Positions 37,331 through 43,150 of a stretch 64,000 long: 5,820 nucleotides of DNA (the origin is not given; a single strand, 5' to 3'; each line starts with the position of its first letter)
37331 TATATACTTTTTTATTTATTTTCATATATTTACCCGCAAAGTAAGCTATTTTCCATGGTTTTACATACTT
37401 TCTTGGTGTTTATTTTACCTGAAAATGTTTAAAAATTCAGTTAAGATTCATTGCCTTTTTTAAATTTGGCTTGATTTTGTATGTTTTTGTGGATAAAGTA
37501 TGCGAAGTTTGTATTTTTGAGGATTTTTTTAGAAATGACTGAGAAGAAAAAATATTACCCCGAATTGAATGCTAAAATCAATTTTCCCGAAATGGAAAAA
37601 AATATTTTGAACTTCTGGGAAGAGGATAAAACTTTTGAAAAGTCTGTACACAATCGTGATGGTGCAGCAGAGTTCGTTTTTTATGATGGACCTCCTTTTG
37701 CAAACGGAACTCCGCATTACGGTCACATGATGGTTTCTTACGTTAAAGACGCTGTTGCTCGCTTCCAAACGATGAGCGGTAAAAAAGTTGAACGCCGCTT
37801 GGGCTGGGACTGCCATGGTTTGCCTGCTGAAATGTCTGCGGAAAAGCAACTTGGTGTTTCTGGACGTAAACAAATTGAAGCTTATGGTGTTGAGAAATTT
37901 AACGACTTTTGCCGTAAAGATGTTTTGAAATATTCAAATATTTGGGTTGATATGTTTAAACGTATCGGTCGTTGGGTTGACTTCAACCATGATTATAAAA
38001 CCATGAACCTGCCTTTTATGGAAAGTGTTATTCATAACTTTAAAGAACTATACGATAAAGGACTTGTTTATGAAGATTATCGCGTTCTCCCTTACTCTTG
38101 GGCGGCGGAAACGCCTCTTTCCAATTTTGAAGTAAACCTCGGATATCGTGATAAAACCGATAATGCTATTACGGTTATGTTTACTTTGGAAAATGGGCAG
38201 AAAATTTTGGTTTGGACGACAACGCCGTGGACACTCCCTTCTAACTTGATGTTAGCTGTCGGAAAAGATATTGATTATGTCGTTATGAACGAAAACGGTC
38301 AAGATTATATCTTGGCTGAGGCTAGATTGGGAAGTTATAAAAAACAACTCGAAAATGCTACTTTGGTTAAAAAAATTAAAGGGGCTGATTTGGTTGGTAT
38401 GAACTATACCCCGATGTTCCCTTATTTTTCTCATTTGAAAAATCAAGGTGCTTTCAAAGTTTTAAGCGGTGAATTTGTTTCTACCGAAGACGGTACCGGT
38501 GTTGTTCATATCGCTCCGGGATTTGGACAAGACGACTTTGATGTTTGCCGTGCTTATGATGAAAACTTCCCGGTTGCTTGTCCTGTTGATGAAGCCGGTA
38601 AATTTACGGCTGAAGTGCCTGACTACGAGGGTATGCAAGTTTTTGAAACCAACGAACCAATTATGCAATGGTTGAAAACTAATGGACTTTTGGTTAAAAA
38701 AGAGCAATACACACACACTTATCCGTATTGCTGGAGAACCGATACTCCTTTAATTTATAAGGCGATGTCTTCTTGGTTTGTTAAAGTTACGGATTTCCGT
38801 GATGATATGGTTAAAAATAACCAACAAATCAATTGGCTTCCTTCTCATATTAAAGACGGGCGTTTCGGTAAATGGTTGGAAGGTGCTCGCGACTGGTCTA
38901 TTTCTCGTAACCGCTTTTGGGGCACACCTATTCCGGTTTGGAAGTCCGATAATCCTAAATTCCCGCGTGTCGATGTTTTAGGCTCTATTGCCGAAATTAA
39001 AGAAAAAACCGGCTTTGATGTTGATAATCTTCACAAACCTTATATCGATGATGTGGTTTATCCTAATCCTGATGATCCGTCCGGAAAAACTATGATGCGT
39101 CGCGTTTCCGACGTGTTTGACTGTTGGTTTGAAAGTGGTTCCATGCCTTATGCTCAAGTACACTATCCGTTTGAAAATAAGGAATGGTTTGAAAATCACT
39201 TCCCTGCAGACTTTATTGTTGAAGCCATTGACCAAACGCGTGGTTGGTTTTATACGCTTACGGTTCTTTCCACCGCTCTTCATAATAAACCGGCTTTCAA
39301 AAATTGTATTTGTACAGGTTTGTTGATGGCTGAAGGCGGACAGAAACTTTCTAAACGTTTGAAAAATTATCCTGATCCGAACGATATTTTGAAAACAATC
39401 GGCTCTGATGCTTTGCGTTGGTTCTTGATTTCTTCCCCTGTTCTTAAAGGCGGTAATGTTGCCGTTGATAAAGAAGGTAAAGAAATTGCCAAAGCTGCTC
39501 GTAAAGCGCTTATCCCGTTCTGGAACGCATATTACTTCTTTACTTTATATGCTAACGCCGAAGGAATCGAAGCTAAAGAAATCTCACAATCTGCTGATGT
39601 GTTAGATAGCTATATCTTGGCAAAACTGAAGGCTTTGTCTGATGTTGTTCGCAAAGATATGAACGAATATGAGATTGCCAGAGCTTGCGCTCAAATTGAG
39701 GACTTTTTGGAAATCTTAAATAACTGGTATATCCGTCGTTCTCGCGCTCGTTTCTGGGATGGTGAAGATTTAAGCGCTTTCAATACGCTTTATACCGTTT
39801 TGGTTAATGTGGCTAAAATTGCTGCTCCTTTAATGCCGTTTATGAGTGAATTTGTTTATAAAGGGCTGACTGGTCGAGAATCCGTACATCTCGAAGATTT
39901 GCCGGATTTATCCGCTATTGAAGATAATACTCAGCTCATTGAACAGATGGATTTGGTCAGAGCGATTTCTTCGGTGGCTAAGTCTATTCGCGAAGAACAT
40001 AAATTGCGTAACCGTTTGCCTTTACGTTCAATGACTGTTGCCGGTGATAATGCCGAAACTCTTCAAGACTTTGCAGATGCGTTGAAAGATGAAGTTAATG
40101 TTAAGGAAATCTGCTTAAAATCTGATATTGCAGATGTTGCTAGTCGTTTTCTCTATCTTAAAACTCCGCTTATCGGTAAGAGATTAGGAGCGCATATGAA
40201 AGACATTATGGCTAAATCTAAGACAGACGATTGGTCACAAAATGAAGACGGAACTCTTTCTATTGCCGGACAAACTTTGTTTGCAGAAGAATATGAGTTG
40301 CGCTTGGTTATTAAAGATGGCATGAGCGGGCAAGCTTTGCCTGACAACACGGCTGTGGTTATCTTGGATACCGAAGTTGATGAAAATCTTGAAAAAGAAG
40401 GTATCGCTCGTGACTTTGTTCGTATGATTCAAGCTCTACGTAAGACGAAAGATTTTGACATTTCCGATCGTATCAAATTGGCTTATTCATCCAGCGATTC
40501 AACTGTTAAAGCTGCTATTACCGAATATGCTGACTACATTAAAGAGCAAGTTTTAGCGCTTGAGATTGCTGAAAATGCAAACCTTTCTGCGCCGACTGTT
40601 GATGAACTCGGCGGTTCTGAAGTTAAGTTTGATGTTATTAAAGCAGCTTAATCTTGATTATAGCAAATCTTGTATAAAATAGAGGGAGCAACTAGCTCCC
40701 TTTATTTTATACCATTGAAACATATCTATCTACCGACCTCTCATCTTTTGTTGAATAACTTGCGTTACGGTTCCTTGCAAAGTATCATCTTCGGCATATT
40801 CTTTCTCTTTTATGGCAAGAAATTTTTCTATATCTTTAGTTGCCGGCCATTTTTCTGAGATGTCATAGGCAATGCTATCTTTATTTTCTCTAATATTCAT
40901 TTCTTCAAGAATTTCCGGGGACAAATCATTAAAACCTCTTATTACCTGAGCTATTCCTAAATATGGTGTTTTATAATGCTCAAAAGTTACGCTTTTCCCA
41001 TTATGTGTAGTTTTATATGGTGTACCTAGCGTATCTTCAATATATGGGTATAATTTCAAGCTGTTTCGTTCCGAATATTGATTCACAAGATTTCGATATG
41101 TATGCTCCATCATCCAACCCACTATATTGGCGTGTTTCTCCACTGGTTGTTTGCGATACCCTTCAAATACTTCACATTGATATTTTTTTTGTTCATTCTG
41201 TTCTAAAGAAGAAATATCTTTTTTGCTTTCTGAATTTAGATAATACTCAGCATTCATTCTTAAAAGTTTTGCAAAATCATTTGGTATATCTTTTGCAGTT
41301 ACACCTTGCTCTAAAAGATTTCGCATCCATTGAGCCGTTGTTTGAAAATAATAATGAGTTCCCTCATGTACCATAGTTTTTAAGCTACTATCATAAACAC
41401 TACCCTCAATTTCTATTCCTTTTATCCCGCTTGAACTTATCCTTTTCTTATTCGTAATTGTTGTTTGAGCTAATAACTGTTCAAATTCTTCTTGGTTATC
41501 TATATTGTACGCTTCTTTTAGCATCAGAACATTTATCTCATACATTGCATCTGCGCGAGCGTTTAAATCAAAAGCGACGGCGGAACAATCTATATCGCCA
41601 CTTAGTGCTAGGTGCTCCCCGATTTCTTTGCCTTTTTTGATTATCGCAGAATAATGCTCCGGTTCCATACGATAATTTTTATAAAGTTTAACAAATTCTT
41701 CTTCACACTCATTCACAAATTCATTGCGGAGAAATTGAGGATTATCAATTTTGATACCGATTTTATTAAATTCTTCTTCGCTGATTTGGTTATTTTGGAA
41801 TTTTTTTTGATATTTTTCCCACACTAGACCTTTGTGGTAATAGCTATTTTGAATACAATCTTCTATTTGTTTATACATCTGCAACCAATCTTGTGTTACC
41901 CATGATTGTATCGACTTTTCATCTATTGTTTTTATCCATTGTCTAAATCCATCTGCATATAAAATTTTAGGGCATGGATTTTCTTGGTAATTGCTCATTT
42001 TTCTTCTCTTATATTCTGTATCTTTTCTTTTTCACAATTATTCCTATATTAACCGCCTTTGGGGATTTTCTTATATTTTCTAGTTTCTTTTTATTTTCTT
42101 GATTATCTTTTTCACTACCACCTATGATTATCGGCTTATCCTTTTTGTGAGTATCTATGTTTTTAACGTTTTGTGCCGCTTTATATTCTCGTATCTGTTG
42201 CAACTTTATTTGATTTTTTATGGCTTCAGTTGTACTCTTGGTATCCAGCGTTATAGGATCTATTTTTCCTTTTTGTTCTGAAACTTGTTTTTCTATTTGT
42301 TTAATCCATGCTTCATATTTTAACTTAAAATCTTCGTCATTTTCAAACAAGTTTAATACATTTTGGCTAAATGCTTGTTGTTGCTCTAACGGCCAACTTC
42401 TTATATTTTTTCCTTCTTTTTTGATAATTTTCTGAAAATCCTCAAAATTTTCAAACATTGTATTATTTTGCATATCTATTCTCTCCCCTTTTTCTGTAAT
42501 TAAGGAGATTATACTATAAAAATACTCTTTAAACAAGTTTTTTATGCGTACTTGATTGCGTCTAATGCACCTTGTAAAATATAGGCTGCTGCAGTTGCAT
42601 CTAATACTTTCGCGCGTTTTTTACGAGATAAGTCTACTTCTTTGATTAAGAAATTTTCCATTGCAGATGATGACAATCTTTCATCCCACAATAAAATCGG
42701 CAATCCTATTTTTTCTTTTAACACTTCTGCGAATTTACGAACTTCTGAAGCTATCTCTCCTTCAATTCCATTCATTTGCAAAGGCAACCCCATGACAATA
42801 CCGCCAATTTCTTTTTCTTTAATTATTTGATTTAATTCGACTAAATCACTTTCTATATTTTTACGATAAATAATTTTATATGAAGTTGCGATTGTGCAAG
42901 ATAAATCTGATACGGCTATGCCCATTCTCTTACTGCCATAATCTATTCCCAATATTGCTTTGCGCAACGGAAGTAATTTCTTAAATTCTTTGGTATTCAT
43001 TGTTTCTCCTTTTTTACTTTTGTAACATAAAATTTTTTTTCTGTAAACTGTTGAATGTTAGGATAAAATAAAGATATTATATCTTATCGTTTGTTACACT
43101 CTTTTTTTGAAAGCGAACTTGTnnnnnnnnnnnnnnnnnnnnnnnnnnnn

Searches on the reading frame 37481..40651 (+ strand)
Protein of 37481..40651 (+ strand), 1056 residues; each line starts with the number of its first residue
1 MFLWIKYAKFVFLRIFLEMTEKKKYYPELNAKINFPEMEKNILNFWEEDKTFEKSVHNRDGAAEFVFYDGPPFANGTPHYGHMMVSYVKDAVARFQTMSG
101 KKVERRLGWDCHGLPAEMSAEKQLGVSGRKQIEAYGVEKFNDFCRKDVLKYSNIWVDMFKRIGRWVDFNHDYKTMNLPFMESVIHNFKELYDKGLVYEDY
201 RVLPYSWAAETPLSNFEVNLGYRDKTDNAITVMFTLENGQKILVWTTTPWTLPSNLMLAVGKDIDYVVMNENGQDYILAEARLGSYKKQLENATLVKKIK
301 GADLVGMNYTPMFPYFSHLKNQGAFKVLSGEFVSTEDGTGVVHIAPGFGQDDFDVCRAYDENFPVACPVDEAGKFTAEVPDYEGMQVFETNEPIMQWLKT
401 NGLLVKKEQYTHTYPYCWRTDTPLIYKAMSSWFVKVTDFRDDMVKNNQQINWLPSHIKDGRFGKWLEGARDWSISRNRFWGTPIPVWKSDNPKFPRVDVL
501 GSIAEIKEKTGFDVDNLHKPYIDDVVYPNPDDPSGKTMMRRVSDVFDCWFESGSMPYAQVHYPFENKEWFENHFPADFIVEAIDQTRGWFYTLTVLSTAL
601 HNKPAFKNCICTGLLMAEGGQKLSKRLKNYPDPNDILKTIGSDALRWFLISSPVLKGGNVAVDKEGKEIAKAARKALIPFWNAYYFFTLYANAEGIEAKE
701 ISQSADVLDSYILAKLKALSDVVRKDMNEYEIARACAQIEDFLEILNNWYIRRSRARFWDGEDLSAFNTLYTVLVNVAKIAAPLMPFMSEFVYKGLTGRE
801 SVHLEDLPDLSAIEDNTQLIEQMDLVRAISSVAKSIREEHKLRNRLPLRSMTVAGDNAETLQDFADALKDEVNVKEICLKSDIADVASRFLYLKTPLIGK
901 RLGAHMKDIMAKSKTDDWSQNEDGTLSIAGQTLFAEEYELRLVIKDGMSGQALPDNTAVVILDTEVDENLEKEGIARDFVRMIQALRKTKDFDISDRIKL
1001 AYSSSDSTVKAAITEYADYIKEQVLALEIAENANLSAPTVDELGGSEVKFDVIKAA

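Call 11: search_protein_families(library=pfam, proteins=[window:37481-40651:+], max_evalue=0.001)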
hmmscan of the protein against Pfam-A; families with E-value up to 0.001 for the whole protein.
window:37481-40651:+ (1056 aa): 4 families
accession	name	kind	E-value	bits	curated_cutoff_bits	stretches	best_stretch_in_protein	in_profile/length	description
PF00133.28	tRNA-synt_1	-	1.3e-135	452.8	22.7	1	42-656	2-409/414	tRNA synthetases class I (I, L, M and V)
PF19302.4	DUF5915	-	6.5e-31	107.8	27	1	866-1054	2-194/195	Domain of unknown function (DUF5915)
PF08264.19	Anticodon_1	-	8.9e-27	94.2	25.1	1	709-849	1-145/148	Anticodon-binding domain of tRNA ligase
PF09334.17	tRNA-synt_1g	-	2.8e-17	63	20.1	1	72-147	8-82/391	tRNA synthetases class I (M)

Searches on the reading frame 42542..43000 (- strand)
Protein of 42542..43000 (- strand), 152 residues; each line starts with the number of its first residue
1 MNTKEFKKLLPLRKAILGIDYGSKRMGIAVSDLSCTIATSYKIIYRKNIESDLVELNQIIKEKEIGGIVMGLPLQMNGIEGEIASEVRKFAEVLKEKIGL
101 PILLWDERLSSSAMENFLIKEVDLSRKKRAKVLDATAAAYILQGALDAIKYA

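Call 34: search_protein_families(library=pfam, proteins=[window:42542-43000:-], max_evalue=0.0001)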
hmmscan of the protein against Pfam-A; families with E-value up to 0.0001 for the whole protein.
window:42542-43000:- (152 aa): 1 family
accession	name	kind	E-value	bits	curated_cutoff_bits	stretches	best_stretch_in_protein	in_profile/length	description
PF03652.20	RuvX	-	7.5e-40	136.8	29.2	1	15-147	2-133/134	Holliday junction resolvase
